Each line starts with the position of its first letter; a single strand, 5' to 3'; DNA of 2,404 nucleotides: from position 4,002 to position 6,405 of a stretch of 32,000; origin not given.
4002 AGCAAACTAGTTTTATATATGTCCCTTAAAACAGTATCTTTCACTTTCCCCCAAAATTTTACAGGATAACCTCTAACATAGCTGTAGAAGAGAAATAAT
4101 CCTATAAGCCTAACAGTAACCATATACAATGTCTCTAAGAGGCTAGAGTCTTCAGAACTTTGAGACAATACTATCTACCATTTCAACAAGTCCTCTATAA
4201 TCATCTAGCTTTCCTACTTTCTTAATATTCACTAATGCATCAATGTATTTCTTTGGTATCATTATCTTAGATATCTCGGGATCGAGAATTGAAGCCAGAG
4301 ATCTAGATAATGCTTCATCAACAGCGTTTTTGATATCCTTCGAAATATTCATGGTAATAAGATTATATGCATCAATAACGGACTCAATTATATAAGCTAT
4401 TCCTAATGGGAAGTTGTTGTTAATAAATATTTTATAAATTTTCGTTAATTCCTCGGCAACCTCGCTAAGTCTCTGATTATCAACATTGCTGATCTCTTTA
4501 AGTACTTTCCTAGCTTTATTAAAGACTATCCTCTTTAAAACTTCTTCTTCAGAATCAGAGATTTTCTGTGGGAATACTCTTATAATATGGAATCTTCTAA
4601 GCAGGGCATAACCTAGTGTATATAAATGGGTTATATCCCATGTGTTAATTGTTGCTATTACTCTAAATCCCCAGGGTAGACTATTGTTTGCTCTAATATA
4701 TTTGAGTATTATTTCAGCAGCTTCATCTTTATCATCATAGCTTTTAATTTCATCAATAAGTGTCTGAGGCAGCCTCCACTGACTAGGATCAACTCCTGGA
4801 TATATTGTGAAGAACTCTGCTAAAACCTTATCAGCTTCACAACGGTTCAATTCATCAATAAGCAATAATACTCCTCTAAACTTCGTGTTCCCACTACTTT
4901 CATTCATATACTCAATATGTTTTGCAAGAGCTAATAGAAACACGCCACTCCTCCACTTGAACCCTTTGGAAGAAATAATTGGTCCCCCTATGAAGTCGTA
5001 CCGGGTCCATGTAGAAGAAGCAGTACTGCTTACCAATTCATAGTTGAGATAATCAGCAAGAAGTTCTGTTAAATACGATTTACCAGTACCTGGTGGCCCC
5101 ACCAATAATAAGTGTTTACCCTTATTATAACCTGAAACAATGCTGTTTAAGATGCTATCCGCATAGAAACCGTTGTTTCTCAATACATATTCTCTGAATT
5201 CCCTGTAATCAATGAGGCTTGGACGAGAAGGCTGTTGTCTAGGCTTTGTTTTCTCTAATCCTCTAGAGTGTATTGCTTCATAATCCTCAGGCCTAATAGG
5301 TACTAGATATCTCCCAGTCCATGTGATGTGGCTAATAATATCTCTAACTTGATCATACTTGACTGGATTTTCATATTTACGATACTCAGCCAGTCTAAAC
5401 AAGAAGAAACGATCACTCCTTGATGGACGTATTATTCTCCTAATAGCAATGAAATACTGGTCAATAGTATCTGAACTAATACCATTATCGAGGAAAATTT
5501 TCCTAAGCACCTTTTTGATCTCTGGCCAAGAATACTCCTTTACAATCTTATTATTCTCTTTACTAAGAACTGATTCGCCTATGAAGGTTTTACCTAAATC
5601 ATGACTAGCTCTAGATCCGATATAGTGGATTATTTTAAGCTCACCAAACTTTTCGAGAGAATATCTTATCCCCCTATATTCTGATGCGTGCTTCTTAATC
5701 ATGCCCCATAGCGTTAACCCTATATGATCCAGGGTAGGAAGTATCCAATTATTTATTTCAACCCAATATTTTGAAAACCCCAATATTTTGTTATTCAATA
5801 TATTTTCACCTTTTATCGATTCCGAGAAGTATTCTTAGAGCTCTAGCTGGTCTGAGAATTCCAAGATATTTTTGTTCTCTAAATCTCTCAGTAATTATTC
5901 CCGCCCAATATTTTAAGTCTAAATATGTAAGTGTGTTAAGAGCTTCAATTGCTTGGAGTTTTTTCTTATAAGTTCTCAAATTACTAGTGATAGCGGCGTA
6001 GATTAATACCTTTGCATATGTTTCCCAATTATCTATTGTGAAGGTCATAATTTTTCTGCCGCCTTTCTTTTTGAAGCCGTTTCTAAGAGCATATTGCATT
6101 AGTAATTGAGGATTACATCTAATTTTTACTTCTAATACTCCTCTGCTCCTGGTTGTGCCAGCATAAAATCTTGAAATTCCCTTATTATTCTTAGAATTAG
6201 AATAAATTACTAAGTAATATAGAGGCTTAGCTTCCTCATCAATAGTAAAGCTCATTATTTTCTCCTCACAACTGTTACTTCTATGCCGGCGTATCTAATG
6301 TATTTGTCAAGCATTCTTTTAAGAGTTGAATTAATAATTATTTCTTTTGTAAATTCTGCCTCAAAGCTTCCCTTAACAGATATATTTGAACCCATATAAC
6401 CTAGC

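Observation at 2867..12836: Five-gene operon fusing a DUF1156 methylase / DUF499 ATPase module to a McrBC-like NTPase-nuclease module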

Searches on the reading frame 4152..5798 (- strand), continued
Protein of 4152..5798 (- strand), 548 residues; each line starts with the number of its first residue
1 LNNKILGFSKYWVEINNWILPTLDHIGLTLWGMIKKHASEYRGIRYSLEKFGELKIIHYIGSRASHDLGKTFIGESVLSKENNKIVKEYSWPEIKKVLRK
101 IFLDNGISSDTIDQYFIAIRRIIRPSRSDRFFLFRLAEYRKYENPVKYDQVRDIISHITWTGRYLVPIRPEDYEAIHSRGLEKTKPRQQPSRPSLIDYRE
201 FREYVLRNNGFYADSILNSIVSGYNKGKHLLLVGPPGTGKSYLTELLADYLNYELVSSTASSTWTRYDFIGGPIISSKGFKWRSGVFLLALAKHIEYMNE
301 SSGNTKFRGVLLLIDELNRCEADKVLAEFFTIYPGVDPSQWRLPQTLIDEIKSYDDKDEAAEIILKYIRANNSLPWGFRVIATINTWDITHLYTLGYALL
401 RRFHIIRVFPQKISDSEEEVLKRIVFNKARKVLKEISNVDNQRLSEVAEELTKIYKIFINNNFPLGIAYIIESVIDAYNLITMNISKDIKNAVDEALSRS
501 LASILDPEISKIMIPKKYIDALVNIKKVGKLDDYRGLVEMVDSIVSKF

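Call 79: find_encoding_contigs(protein=P0006, flank=10000, max_places=2)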
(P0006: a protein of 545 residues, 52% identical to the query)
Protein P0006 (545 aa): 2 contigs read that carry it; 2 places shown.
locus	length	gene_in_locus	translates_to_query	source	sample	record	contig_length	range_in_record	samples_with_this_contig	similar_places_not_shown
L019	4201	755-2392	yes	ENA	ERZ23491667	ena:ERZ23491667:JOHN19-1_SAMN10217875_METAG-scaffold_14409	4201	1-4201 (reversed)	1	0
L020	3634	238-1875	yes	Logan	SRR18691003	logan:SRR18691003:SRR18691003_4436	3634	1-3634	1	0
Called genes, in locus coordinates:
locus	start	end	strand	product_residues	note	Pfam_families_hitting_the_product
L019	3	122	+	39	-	?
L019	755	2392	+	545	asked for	PF00004:AAA, PF07728:AAA_5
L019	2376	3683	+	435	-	-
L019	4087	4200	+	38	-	?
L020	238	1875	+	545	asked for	PF00004:AAA, PF07728:AAA_5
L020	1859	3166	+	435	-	-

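Call 84: search_protein_families(library=pfam, proteins=[L001:13504-14403:-], max_evalue=0.01)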
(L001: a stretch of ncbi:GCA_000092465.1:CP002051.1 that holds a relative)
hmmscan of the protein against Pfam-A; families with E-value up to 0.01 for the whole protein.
L001:13504-14403:- (299 aa): 0 families

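Call 98: search_dna_similar(query=window:4152-5798:-, collection=plasmids, mode=protein, max_evalue=1e-10, max_rows=12)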
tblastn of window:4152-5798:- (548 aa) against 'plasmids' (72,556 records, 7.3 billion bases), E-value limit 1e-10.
Records with a match: 33; places in all: 34; records where one place covers at least 80% of the query: 0.
Best place of each record, by identity: <60% 33.
By first word of the organism name: Paenarthrobacter 4; Natribaculum 3; Natronosalvus 2; Haloplanus 2; Halorubrum 2; Natrarchaeobaculum 2; Halalkalicoccus 1; Pseudarthrobacter 1; Halosegnis 1; Halorarius 1; and 14 more.
By predicted mobility (MOB-suite, as given by PLSDB): non-mobilizable 26; conjugative 6; mobilizable 1.
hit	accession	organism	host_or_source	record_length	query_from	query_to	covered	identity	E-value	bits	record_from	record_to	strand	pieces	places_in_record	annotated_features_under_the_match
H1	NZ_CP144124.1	Halalkalicoccus sp. CGA53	cell culture,sediment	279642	214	527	57%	28.0%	1e-19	101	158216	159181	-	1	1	DUF3578 domain-containing protein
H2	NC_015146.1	Pseudarthrobacter phenanthrenivorans Sphe3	creosote-polluted soil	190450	227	543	58%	27.7%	2e-15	87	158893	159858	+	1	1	AAA family ATPase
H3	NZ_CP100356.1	Natronosalvus rutilus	cell culture,sediment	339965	205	493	53%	28.9%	7e-14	82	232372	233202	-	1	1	AAA family ATPase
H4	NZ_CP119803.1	Halosegnis marinus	cell culture,coastal saline-alkali land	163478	210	543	61%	24.9%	2e-16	91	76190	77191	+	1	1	AAA family ATPase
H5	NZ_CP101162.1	Halorarius halobius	cell culture,salt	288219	213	517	56%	26.8%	2e-16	91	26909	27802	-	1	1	AAA family ATPase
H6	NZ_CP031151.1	Haloplanus rubicundus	solar salt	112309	216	493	51%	26.8%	2e-14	84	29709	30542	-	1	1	MoxR family ATPase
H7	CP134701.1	Natrialbaceae archaeon CCL63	cell culture,lake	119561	216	522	56%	24.3%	1e-14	86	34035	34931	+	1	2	record has no annotation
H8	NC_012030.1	Halorubrum lacusprofundi ATCC 49239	-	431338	216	493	51%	26.0%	5e-15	86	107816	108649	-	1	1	AAA family ATPase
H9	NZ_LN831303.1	Halobacterium hubeiense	-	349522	214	474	48%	27.2%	1e-14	85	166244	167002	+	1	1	AAA family ATPase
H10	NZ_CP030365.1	Salinibacter ruber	-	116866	216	437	41%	31.2%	4e-20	102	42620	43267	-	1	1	AAA family ATPase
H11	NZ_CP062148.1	Novacetimonas hansenii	Tibicos symbiotic community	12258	228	424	36%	33.6%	2e-14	84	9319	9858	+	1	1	AAA family ATPase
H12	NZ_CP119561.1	Haloarcula halophila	cell culture,sediment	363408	226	408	33%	35.1%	2e-16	91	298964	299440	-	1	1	AAA family ATPase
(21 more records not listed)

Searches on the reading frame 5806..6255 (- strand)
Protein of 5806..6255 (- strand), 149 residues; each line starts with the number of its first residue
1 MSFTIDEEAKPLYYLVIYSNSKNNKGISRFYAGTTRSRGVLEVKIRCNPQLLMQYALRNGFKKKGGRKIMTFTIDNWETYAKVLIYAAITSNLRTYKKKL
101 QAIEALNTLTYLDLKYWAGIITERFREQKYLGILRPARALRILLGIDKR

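Call 3: search_protein_families(library=pfam, proteins=[window:5806-6255:-], max_evalue=0.01)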
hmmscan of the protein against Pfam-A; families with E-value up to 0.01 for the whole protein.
window:5806-6255:- (149 aa): 0 families

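Call 4: search_protein_families(library=padloc, proteins=[window:5806-6255:-], max_evalue=0.01)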
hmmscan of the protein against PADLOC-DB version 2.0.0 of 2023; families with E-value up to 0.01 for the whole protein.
window:5806-6255:- (149 aa): 0 families

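Call 6: search_protein_families(library=ncbifam, proteins=[window:5806-6255:-], max_evalue=0.01)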
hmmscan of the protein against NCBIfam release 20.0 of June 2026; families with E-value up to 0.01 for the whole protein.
window:5806-6255:- (149 aa): 0 families

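Call 23: find_homologous_proteins(query=window:5806-6255:-, max_evalue=0.001)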
Query window:5806-6255:- (149 aa): 3 proteins with E <= 0.001 among 21 candidates.
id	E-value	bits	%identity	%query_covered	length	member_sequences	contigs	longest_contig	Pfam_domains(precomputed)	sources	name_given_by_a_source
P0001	8.7e-92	322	100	100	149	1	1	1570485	-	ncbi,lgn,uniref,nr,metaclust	ncbi:hypothetical protein Smar_0574 [Staphylothermus marinus F1]|uniref:Uncharacterized protein n=1 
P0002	2.4e-78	279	89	100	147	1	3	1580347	-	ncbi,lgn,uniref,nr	ncbi:hypothetical protein [Staphylothermus hellenicus]|uniref:Uncharacterized protein n=1 Tax=Staphy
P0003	6.8e-49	183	56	99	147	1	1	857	-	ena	-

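Call 54: predict_structure(alignment_id=A3)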
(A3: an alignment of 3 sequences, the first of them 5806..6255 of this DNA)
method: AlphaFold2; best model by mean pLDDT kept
length: 149 residues; sequences in the alignment: 3
mean_pLDDT: 89.1   pTM: 0.86
mean pLDDT of the five models: 89.1, 88.0, 83.9, 77.9, 76.9
residues with pLDDT >= 90: 101; 70-90: 36; 50-70: 9; < 50: 3
segments of 3 or more residues with pLDDT < 50: 1-3
pLDDT, mean of each block of 10 residues (from residue 1): 58 92 84 87 94 94 84 95 97 85 89 97 97 95 88
secondary structure, 60 per line:
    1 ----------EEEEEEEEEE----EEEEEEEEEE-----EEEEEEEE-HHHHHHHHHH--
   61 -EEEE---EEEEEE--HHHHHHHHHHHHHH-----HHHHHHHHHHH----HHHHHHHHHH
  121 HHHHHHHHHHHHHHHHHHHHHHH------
elements in order: E11-20 E25-34 E40-47 H49-58 E62-65 E69-74 H77-90 H96-106 H111-143

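Call 66: fold_search(model_id=the predicted structure, library=pdb)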
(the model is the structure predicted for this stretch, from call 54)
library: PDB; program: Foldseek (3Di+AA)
matches with E <= 10: 1032; with E <= 0.001: 0
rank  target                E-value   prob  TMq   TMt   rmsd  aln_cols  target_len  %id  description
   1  6kxk_G                1.1e-01  0.38  0.23  0.08  14.4       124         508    8  BON1 (released 2020-09-16)
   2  6kxu_G                1.1e-01  0.18  0.21  0.08  20.9       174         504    6  BON1 (released 2020-09-16)
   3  5e5s_A                1.4e-01  0.20  0.22  0.14  13.9       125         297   16  I-SmaMI K103A mutant (released 2016-01-13)
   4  4z1z_B                1.4e-01  0.15  0.21  0.13  14.2       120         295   16  Crystal Structure of Meganuclease I-SmaMI Bound to Uncleaveable DNA with a TTCT Central Four (released 2016-03-30)
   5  2vbn_A                1.6e-01  0.13  0.19  0.19  13.6       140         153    8  Molecular basis of human XPC gene recognition and cleavage by engineered homing endonuclease heterodimers (released 2008-10-28)
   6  3mxb_A                1.6e-01  0.13  0.20  0.20  13.7       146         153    8  Molecular basis of engineered meganuclease targeting of the endogenous human RAG1 locus (released 2010-10-06)
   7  5a74_B                1.6e-01  0.12  0.21  0.20  14.3       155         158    8  Crystal structure of the homing endonuclease I-CvuI in complex with its target (Sro1.3) in the presence of 2 mM Mn (released 2015-09-23)
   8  2mvb_MODEL_1_A        1.7e-01  0.13  0.20  0.19  10.2       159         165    8  NMR structure of the protein NP_344732.1 from Streptococcus pneumoniae TIGR4 (released 2014-11-05)
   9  3mxb_R                1.8e-01  0.13  0.20  0.20  13.5       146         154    8  Molecular basis of engineered meganuclease targeting of the endogenous human RAG1 locus (released 2010-10-06)
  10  1vl2_D                1.9e-01  0.07  0.17  0.10  15.3       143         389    7  Crystal structure of Argininosuccinate synthase (TM1780) from Thermotoga maritima at 1.65 A resolution (released 2004-08-17)
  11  5a72_A                2.1e-01  0.12  0.22  0.21  14.3       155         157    9  Crystal structure of the homing endonuclease I-CvuI in complex with its target (Sro1.3) in the presence of 2 mM Ca (released 2015-09-23)
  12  5a74_A                2.2e-01  0.12  0.21  0.21  14.3       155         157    8  Crystal structure of the homing endonuclease I-CvuI in complex with its target (Sro1.3) in the presence of 2 mM Mn (released 2015-09-23)
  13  5a72_B                2.2e-01  0.12  0.22  0.21  14.3       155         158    9  Crystal structure of the homing endonuclease I-CvuI in complex with its target (Sro1.3) in the presence of 2 mM Ca (released 2015-09-23)
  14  9znf_AE               2.3e-01  0.15  0.20  0.18   9.2       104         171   10  Cryo-EM structure of the Methanosarcina acetivorans 70S ribosome in complex with SriA and SriB (released 2026-01-28)
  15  5esp_A                2.3e-01  0.13  0.21  0.14  13.8       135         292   12  Crystal Structure of LAGLIDADG Meganuclease I-PanMI with coordinated Calcium ions (released 2016-03-30)
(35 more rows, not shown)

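Call 69: search_protein_representatives(alignment_id=A3)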
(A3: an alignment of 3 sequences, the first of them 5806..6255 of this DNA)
Query: 3 sequences, 147 profile positions. Proteins with E-value up to 0.001 (for the whole library): 20; up to 1e-10: 3; up to 1e-30: 2. The best 20 are listed.
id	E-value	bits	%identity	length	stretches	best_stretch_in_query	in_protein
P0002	1.6e-86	304.0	-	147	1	1-147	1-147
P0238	3.7e-32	127.6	-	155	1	26-146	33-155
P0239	1.1e-12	64.5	-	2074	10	48-86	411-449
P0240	1.7e-10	57.4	-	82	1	79-145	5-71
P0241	1.0e-08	51.6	-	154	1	34-144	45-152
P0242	3.0e-08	50.1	-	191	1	50-145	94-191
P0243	1.1e-07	48.3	-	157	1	50-145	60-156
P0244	3.1e-07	46.8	-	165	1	38-145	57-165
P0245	6.6e-07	45.7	-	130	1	61-145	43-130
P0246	6.9e-07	45.7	-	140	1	19-144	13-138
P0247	8.5e-07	45.4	-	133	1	27-141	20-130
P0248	1.4e-06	44.6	-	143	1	36-145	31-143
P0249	2.0e-06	44.1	-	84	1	73-145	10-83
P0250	2.6e-06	43.8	-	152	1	36-141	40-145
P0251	2.8e-05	40.5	-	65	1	82-144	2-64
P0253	4.0e-04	36.7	-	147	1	73-146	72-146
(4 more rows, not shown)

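Call 70: search_protein_families(library=pfam, proteins=[P0238, P0241, P0242, P0243, P0244, P0246, P0247, P0248, P0250, P0253], max_evalue=0.05)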
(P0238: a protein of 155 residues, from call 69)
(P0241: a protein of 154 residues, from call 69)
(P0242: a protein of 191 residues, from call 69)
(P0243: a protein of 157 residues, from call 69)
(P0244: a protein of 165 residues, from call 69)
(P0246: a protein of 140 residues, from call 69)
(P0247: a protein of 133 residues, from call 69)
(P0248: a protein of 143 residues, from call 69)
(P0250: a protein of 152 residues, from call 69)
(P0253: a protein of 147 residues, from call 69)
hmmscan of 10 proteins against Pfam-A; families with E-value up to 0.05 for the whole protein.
P0238 (155 aa): 1 family
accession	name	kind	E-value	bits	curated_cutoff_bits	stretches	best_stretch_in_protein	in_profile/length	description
PF22777.1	VKGC_lumenal_dom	-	0.016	15.6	27.7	1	45-114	74-131/152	Vitamin K-dependent gamma-carboxylase, lumenal domain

P0241 (154 aa): 1 family
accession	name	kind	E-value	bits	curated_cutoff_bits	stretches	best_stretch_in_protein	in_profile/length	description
PF13443.12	HTH_26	-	0.0038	17.9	22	1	55-80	37-62/63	Cro/C1-type HTH DNA-binding domain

P0242 (191 aa): 0 families

P0243 (157 aa): 0 families

P0244 (165 aa): 0 families

P0246 (140 aa): 1 family
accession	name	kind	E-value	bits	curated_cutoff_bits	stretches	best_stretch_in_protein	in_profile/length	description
PF12766.13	Pyridox_oxase_2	-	0.033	15.2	26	0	78-119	52-93/100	Pyridoxamine 5'-phosphate oxidase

P0247 (133 aa): 0 families

P0248 (143 aa): 0 families

P0250 (152 aa): 0 families

P0253 (147 aa): 0 families

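Call 78: find_related_loci(query=A1, collection=metagenome_contigs, flank=10000)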
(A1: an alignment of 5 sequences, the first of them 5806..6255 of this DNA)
Query A1 (149 aa) in metagenome_contigs; peptide patterns used: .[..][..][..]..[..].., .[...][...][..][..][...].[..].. (x = any residue, [..] = any of these).
174 stretches matched a pattern; 3 encode a relative of the query (tblastn E <= 1e-3); 3 distinct loci.
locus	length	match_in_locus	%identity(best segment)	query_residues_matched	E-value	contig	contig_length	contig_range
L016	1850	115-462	43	30-144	1e-21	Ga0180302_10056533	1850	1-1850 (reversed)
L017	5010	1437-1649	49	76-146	2e-17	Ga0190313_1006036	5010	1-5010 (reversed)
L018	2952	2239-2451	45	76-146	2e-16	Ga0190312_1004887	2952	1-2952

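Call 84: search_protein_families(library=pfam, proteins=[L016:544-1749:-, L017:1743-2381:+, L017:2743-3435:+, L017:846-1238:+, L018:88-957:+, L018:978-1391:+, L018:1662-2177:-], max_evalue=0.01)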
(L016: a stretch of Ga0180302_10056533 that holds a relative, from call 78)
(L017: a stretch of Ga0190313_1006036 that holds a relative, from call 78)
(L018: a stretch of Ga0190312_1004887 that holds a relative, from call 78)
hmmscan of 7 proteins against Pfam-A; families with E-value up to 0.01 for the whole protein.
L016:544-1749:- (401 aa): 0 families

L017:1743-2381:+ (212 aa): 0 families

L017:2743-3435:+ (230 aa): 1 family
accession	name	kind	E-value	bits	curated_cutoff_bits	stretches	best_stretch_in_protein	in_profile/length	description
PF01435.24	Peptidase_M48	-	2e-08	34.7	20.3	1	114-224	37-146/186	Peptidase family M48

L017:846-1238:+ (130 aa): 0 families

L018:88-957:+ (289 aa): 3 families
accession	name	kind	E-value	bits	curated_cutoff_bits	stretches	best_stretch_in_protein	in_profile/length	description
PF13175.12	AAA_15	-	6.2e-16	59.4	32.1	1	110-207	291-374/374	AAA ATPase domain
PF13304.12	AAA_21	-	1.6e-12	48.6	27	1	146-208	242-304/304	AAA domain, putative AbiEii toxin, Type IV TA system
PF11398.14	DUF2813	-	0.00028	20.8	21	0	163-210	285-328/372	Protein of unknown function (DUF2813)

L018:978-1391:+ (137 aa): 0 families

L018:1662-2177:- (171 aa): 1 family
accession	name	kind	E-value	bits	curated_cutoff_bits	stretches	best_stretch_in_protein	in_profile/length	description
PF05942.16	PaREP1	-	6.1e-28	97.5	24.4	1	49-162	2-115/115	Archaeal PaREP1/PaREP8 family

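Call 99: search_dna_similar(query=window:5806-6255:-, collection=plasmids, mode=protein, max_evalue=0.001, max_rows=10)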
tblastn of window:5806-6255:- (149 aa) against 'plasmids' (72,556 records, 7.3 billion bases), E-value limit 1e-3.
No match.
